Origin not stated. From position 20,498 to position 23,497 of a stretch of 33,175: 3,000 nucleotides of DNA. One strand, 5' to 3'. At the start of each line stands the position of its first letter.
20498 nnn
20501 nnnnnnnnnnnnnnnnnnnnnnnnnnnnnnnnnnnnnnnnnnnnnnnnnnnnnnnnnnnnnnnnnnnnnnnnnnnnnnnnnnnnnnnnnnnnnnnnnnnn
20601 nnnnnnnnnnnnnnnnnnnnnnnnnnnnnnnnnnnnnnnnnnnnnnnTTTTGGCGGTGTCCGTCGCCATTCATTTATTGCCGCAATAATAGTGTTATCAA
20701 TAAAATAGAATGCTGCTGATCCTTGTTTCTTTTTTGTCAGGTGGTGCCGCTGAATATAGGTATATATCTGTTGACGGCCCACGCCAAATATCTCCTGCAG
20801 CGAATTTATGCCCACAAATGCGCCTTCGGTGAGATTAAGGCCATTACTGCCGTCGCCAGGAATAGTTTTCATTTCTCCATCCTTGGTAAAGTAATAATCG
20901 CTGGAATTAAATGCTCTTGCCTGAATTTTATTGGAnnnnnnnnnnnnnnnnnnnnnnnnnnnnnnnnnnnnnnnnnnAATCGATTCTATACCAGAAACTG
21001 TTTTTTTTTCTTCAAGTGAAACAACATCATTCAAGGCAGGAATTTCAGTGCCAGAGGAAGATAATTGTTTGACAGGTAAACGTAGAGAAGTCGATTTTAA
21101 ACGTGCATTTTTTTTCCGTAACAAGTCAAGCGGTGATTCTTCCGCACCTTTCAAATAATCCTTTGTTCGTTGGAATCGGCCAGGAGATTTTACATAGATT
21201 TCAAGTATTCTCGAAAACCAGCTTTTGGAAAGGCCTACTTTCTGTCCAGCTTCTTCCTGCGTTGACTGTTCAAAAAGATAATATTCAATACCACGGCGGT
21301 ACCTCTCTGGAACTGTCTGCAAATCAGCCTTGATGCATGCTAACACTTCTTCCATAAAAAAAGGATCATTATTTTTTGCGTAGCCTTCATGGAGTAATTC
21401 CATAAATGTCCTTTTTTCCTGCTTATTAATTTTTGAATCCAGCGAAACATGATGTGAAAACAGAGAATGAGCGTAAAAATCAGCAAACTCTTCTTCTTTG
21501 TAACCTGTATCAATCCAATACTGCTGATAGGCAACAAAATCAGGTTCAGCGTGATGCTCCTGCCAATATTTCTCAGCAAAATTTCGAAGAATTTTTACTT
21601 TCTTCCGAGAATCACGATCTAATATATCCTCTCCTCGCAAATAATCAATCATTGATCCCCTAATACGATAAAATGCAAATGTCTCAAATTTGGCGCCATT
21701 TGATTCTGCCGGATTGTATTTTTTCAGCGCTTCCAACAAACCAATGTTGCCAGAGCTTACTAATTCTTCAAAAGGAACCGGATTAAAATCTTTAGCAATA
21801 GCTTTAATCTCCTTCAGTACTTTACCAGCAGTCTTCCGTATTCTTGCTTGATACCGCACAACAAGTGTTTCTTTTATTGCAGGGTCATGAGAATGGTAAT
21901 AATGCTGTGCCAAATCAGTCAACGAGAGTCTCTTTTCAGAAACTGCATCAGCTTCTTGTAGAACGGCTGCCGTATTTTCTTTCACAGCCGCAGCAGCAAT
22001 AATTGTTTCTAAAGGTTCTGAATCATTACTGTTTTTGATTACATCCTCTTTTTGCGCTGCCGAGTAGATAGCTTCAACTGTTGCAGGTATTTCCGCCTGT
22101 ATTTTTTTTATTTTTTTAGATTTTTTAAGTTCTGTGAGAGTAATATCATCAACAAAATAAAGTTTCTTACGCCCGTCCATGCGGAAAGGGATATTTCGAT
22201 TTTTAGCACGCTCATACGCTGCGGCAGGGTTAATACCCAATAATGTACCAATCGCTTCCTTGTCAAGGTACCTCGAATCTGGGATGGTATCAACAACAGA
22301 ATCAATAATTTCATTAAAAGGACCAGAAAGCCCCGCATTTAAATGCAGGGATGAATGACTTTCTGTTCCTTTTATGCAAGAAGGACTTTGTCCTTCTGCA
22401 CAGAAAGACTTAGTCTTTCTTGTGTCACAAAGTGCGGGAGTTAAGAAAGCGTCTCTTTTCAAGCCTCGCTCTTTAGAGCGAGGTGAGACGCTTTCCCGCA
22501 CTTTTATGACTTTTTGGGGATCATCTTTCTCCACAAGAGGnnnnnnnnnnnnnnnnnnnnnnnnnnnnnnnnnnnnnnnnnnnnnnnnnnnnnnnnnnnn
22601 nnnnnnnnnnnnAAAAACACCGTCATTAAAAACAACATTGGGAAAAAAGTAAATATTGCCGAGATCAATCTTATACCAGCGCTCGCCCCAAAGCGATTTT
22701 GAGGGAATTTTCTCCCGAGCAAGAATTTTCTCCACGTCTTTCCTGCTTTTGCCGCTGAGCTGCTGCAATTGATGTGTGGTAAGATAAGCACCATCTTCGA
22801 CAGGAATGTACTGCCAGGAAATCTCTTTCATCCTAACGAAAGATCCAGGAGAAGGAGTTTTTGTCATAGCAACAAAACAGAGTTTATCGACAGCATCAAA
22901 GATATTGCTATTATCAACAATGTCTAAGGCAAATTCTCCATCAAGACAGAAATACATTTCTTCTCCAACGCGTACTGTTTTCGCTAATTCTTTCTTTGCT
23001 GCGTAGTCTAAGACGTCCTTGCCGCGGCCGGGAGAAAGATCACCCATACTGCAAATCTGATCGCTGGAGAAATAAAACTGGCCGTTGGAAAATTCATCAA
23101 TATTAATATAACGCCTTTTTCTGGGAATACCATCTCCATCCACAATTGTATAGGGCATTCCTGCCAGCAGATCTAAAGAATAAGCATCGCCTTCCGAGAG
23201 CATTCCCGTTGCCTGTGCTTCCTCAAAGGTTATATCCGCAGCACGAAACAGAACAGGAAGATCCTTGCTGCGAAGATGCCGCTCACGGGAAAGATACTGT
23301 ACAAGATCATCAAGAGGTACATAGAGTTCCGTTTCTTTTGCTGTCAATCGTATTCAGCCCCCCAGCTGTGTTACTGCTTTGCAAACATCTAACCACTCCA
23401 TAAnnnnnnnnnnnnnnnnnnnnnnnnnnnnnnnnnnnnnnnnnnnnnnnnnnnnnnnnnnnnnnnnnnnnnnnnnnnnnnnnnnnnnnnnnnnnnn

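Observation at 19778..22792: Reiterated 'YYF-x-K/R-x-G ... winged-HTH' units interleaved with the sigma modules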

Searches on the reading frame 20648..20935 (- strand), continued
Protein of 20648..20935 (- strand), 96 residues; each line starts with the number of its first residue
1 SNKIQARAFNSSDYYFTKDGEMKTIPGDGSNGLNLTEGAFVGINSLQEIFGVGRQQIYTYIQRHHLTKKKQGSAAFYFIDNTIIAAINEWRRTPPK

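Call 77: find_encoding_contigs(protein=P0010, flank=6000, max_places=2)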
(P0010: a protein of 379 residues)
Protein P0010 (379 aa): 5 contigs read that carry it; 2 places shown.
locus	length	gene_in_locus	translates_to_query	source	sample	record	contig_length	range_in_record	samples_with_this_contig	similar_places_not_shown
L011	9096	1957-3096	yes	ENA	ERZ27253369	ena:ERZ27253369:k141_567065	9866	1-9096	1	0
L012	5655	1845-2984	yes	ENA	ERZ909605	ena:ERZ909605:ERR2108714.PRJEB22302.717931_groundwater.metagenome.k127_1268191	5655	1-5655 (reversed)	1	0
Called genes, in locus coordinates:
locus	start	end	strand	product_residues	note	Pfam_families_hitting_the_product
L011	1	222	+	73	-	?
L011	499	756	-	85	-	-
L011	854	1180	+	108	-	-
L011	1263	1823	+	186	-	PF01066:CDP-OH_P_transf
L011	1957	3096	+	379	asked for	-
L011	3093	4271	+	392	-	-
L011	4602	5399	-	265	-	PF00565:SNase, PF00932:LTD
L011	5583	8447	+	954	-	PF02463:SMC_N, PF13476:AAA_23, PF13304:AAA_21 (weak)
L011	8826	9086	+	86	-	PF04014:MazE_antitoxin (weak)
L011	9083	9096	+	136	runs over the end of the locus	PF13470:PIN_3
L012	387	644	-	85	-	-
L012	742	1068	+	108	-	-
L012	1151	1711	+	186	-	PF01066:CDP-OH_P_transf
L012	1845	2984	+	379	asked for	-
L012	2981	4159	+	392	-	-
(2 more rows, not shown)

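Call 78: find_encoding_contigs(protein=P0014, flank=6000, max_places=2)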
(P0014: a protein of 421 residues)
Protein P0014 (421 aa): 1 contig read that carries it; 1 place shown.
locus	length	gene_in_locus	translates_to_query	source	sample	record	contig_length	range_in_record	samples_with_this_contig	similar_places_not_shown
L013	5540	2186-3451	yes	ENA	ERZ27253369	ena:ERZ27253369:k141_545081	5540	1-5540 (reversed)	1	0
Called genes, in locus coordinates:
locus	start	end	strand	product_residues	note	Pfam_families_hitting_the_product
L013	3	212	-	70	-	?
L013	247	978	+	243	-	PF01978:TrmB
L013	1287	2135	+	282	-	PF02899:Phage_int_SAM_1 (weak), PF00589:Phage_integrase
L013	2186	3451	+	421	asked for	-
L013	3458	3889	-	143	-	-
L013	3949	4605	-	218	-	-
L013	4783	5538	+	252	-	?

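Call 79: find_encoding_contigs(protein=P0022, flank=6000, max_places=2)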
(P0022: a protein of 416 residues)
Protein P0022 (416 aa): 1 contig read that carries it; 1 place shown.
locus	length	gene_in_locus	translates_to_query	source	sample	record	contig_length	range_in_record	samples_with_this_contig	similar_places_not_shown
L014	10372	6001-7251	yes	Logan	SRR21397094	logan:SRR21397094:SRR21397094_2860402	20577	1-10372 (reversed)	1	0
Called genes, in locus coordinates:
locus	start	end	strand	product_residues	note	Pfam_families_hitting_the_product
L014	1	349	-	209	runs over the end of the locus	-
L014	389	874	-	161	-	-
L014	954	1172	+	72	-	-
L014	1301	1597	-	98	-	-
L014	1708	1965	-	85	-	-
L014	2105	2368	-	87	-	PF18898:DUF5654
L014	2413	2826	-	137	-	-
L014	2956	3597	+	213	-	-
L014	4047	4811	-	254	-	-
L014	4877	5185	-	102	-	-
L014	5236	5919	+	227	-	PF00557:Peptidase_M24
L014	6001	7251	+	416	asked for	PF12728:HTH_17 (faint)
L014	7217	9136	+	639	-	PF04542:Sigma70_r2, PF04539:Sigma70_r3 (weak), PF04545:Sigma70_r4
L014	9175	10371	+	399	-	?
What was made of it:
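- P0022 overlaps a 639-aa sigma gene (call 79).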

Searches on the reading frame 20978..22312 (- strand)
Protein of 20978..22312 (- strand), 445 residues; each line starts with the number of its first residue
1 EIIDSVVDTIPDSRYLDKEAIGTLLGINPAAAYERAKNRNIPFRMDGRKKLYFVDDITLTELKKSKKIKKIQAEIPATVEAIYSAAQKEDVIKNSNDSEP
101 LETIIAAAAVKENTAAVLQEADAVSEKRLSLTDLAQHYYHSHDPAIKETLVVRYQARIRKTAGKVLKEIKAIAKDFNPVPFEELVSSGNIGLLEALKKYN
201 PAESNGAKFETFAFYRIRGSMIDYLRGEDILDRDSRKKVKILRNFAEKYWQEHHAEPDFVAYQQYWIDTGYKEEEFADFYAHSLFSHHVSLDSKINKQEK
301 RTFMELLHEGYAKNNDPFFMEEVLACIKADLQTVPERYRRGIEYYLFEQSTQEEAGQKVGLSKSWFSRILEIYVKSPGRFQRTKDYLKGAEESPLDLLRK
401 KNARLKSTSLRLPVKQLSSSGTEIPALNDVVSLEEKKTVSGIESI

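Call 83: find_homologous_proteins(query=window:20978-22312:-, max_evalue=0.001)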
Query window:20978-22312:- (445 aa): 39 proteins with E <= 0.001 among 8000 candidates.
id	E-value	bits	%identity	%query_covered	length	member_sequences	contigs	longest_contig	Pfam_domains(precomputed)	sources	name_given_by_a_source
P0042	4.5e-15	74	29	51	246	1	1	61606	PF04545.23,PF04542.21,PF08281.19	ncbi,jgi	jgi:RNA polymerase sigma factor for flagellar operon FliA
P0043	3.8e-14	71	30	51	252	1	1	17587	PF04545.23,PF04542.21,PF08281.19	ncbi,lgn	-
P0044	4.1e-14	71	29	49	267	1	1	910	PF04545.23,PF04542.21,PF08281.19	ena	-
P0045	4.6e-13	68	32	50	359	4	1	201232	PF04545.23,PF04542.21,PF08281.19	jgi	jgi:RNA polymerase sigma factor for flagellar operon FliA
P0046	6.9e-13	67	29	51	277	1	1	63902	PF04545.23,PF04542.21,PF08281.19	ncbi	ncbi:MAG: sigma-70 family RNA polymerase sigma factor [Myxococcota bacterium]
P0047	4.2e-12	64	30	46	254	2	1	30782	PF04545.23,PF04542.21,PF08281.19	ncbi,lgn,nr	ncbi:MAG TPA: sigma-70 family RNA polymerase sigma factor [Polyangia bacterium]|nr:sigma-70 family R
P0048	4.7e-12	64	29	50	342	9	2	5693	PF04545.23,PF04542.21,PF08281.19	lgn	-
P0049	3.3e-11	61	30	43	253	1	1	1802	PF04545.23,PF04542.21,PF08281.19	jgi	jgi:RNA polymerase sigma factor FliA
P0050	5.1e-11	61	27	57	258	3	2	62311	PF04545.23,PF04542.21,PF08281.19,PF04539.23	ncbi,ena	-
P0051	3.1e-10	58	43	25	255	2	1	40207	PF04545.23,PF04542.21,PF08281.19,PF04539.23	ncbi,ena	-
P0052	8.0e-10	57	29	43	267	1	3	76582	PF04545.23,PF04542.21,PF08281.19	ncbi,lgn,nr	ncbi:MAG: sigma-70 family RNA polymerase sigma factor [Deltaproteobacteria bacterium]|nr:sigma-70 fa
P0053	1.5e-9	56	25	48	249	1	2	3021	PF04545.23,PF04542.21,PF08281.19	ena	-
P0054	4.6e-8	51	28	47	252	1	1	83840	PF04545.23,PF04542.21,PF08281.19,PF04539.23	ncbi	ncbi:RNA polymerase sigma factor FliA [Patescibacteria group bacterium]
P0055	5.7e-8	51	29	44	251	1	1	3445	PF04545.23,PF04542.21,PF08281.19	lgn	-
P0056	1.1e-7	50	27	43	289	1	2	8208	PF04545.23,PF04542.21,PF08281.19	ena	-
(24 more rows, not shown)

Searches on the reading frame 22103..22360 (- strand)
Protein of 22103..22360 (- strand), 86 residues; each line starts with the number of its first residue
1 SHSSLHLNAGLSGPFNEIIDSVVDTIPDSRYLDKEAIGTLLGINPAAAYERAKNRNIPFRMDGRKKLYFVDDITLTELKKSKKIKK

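Call 15: search_protein_families(library=pfam, proteins=[window:22103-22360:-], max_evalue=10)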
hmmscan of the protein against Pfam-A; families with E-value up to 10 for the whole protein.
window:22103-22360:- (86 aa): 1 family
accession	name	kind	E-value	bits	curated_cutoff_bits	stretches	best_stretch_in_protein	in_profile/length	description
PF12728.13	HTH_17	-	0.17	12.6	27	1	39-73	9-43/51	Helix-turn-helix domain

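Call 23: search_protein_families(library=phrogs, proteins=[window:22103-22360:-], max_evalue=1)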
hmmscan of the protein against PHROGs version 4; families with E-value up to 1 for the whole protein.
window:22103-22360:- (86 aa): 3 families
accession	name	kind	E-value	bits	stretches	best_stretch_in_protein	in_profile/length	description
phrog_14313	-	unknown function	0.047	15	1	48-82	27-60/130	-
phrog_26284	-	unknown function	0.065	14.4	1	35-85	10-64/65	-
phrog_24873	-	unknown function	0.18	12.9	1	37-69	72-104/122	-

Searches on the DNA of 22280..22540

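Call 91: search_rna_families(source=window, start=22280, end=22540, threshold=evalue, max_evalue=1)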
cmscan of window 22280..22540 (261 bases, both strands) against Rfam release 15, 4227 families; matches with E-value up to 1: 10.
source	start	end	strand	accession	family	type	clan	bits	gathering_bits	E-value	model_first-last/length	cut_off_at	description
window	22317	22478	-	RF02860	Arrc14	Gene; sRNA;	-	24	99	0.12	1-167/167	no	Actinobacillus sRNA 14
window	22313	22376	-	RF04242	mir-5595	Gene; miRNA;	-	23.5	100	0.017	1-72/72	no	mir-5595 microRNA precursor family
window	22313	22376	+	RF04242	mir-5595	Gene; miRNA;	-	22.6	100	0.031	1-72/72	no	mir-5595 microRNA precursor family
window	22374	22425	+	RF03478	mir-630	Gene; miRNA;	-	20.9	90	0.083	1-76/76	no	mir-630 microRNA precursor family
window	22461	22483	-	RF01687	Acido-Lenti-1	Gene; sRNA;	-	19.6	37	0.019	1-46/46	no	Acido-Lenti-1 RNA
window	22341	22400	-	RF00423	SCARNA4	Gene; snRNA; snoRNA; scaRNA;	CL00019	18.8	60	0.17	1-129/129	no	Small Cajal body specific RNA 4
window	22315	22378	+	RF04343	Plastid-psbA-2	Cis-reg;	CL00153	18.7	55.8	0.4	1-60/60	no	Plastid-psbA-2 3UTR RNA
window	22313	22443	+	RF00414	SNORA22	Gene; snRNA; snoRNA; HACA-box;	-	18.2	80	0.56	1-134/134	no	Small nucleolar RNA SNORA22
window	22370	22429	+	RF04161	mir-3688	Gene; miRNA;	-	17.6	84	0.53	1-88/88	no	mir-3688 microRNA precursor family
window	22377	22462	-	RF02397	sau-5971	Gene; sRNA;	-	17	90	0.98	1-96/96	no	Staphylococcus sRNA sau-5971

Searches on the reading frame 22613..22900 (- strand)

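Call 15: search_protein_families(library=pfam, proteins=[window:22613-22900:-], max_evalue=10)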
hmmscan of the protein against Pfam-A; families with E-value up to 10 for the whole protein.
window:22613-22900:- (96 aa): 1 family
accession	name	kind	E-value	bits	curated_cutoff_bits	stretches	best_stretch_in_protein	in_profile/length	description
PF03683.19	UPF0175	-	0.19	11.9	27.9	1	40-66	34-60/75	Uncharacterised protein family (UPF0175)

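Call 23: search_protein_families(library=phrogs, proteins=[window:22613-22900:-], max_evalue=1)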
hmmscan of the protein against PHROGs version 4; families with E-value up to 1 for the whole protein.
window:22613-22900:- (96 aa): 0 families

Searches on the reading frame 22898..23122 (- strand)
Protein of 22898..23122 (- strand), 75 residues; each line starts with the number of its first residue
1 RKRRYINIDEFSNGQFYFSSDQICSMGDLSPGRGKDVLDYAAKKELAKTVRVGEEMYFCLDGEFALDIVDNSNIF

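Call 15: search_protein_families(library=pfam, proteins=[window:22898-23122:-], max_evalue=10)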
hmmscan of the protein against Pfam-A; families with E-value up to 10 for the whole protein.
window:22898-23122:- (75 aa): 1 family
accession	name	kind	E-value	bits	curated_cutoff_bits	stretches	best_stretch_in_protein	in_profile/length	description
PF23823.1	DUF7193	-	0.078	11.3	27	1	5-59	440-495/847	Family of unknown function (DUF7193)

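Call 23: search_protein_families(library=phrogs, proteins=[window:22898-23122:-], max_evalue=1)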
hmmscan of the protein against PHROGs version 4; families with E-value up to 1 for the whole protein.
window:22898-23122:- (75 aa): 0 families

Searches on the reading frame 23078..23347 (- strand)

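Call 15: search_protein_families(library=pfam, proteins=[window:23078-23347:-], max_evalue=10)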
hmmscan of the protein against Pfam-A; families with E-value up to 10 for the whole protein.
window:23078-23347:- (90 aa): 0 families

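Call 23: search_protein_families(library=phrogs, proteins=[window:23078-23347:-], max_evalue=1)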
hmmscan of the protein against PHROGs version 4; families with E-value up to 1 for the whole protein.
window:23078-23347:- (90 aa): 1 family
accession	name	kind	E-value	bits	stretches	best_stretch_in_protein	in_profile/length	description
phrog_35484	-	unknown function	0.056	14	1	35-45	24-34/45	-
